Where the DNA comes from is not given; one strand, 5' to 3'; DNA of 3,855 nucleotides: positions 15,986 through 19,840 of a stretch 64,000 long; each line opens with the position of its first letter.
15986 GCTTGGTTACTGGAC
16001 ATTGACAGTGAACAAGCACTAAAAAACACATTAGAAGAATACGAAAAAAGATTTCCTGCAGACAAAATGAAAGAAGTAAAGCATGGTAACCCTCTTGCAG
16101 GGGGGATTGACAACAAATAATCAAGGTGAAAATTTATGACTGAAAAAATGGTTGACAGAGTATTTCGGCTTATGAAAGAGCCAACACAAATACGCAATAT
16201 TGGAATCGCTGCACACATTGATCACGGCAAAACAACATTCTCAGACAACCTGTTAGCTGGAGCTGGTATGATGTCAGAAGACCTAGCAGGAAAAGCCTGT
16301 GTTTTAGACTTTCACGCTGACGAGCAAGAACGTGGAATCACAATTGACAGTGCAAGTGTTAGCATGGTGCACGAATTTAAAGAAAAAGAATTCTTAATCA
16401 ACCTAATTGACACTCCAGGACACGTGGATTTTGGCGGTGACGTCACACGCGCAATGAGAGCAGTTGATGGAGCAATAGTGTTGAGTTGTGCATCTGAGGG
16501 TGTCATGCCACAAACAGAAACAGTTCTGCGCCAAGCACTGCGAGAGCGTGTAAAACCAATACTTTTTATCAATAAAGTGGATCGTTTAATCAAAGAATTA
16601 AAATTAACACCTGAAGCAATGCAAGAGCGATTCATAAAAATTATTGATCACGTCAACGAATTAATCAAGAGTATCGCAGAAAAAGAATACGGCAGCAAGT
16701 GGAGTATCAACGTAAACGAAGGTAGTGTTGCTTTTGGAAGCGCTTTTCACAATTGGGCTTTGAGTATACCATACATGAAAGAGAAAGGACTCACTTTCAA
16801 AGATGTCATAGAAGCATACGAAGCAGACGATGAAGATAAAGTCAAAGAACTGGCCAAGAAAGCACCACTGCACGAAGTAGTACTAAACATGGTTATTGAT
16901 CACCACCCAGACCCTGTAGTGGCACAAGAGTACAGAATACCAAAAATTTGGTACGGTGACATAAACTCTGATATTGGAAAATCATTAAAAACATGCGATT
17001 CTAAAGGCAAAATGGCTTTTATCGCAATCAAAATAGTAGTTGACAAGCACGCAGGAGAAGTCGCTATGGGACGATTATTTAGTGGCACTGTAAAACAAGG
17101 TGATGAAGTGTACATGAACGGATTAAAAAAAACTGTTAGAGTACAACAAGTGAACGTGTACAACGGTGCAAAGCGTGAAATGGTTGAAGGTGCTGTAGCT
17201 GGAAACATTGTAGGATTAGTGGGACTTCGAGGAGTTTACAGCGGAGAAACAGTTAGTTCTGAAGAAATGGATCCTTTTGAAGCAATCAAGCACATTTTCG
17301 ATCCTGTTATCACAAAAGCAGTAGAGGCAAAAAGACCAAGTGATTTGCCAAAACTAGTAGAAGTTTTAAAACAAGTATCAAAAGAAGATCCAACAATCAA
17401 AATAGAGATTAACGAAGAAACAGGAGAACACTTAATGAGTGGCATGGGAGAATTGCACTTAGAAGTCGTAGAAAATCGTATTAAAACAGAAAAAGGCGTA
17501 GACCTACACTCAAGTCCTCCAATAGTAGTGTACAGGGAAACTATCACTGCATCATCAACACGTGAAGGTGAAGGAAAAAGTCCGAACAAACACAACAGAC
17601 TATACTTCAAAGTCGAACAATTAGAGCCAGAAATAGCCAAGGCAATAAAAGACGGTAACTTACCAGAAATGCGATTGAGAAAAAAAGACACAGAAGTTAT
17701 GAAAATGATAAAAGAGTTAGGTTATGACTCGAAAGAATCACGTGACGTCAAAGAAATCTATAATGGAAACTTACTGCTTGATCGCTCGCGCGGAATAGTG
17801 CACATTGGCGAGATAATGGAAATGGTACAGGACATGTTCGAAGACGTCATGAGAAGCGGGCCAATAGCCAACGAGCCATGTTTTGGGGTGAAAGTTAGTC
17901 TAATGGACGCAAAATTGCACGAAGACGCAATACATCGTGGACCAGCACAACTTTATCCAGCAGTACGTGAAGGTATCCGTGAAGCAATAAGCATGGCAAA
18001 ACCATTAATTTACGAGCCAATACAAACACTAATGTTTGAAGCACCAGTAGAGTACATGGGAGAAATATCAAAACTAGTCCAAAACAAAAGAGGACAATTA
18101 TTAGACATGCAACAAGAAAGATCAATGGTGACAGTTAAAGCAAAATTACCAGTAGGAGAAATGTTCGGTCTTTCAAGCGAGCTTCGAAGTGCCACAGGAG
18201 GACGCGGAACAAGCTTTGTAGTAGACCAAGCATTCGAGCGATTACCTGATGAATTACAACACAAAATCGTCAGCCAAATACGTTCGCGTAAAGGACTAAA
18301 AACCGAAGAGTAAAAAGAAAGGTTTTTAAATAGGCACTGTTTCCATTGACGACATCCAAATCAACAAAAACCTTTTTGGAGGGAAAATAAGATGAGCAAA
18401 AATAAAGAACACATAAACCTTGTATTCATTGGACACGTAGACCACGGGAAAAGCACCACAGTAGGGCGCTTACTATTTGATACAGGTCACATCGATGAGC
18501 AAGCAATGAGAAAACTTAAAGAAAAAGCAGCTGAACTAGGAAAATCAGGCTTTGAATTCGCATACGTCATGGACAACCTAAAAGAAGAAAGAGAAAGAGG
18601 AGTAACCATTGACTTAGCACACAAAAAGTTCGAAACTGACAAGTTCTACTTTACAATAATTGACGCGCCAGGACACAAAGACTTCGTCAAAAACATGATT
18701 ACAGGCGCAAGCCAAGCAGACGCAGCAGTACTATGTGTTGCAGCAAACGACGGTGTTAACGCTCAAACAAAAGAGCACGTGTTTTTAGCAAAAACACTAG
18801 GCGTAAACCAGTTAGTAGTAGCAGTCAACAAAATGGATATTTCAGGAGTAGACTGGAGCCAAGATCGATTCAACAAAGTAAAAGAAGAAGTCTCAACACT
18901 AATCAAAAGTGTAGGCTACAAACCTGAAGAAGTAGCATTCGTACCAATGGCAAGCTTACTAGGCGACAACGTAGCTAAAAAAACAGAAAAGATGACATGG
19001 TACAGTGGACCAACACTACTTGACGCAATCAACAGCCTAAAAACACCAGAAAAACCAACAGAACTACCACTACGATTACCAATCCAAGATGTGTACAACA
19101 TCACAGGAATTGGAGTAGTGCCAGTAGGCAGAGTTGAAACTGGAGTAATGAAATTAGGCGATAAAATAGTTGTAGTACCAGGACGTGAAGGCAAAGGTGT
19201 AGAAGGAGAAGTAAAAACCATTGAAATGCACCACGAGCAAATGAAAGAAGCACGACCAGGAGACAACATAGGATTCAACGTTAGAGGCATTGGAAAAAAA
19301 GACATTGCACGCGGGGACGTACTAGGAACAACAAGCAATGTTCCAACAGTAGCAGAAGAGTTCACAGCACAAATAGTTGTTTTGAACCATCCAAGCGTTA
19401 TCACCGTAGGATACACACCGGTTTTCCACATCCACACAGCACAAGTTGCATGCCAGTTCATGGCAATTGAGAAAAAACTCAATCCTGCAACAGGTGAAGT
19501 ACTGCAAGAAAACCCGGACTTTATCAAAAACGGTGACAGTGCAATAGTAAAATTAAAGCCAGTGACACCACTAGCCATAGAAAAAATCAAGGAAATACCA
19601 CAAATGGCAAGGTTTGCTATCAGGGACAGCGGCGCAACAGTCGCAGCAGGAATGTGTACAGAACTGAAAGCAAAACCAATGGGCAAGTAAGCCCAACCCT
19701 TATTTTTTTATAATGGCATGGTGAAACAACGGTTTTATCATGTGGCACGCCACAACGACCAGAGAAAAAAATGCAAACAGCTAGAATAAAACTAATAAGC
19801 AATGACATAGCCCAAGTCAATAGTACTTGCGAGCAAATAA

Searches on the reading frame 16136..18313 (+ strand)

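Call 6: search_protein_families(library=pfam, proteins=[window:16136-18313:+], max_evalue=0.001)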
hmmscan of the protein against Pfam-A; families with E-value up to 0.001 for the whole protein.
window:16136-18313:+ (725 aa): 7 families
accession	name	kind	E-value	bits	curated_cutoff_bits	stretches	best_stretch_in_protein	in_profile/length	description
PF00009.33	GTP_EFTU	-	3.6e-54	183.6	26.5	1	18-244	2-177/188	Elongation factor Tu GTP binding domain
PF14492.12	EFG_III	-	5.3e-23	81.3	27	1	389-458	3-72/75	Elongation Factor G, domain III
PF03764.24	EFG_IV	-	8.6e-22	77.6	24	1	515-622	10-121/121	Elongation factor G, domain IV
PF00679.30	EFG_C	-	2.7e-19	69.4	27.9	1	625-710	2-88/89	Elongation factor G C-terminus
PF03144.31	GTP_EFTU_D2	-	5e-15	56.1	30.3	1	307-373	1-72/73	Elongation factor Tu domain 2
PF22042.2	EF-G_D2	-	2.3e-14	53.7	27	1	296-373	5-81/84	Elongation factor G domain 2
PF16658.11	RF3_C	-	8.3e-05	22.9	40.1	1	388-472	7-91/132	Class II release factor RF3, C-terminal domain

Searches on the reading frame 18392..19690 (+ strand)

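Call 6: search_protein_families(library=pfam, proteins=[window:18392-19690:+], max_evalue=0.001)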
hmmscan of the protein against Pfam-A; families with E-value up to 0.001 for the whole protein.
window:18392-19690:+ (432 aa): 5 families
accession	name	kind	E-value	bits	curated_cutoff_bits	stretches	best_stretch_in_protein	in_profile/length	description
PF00009.33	GTP_EFTU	-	2.2e-60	203.9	26.5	1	5-214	1-183/188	Elongation factor Tu GTP binding domain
PF22594.2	GTP-eEF1A_C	-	3.9e-35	120.7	27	1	323-423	1-101/101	GTP-eEF1A C-terminal domain-like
PF03143.23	GTP_EFTU_D3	-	9.6e-29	100.2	27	1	319-425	3-105/106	Elongation factor Tu C-terminal domain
PF03144.31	GTP_EFTU_D2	-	1.7e-19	70.5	30.3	1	241-311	1-72/73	Elongation factor Tu domain 2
PF01926.29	MMR_HSR1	-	5.1e-05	23.8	21.9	0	50-147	11-113/113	50S ribosome-binding GTPase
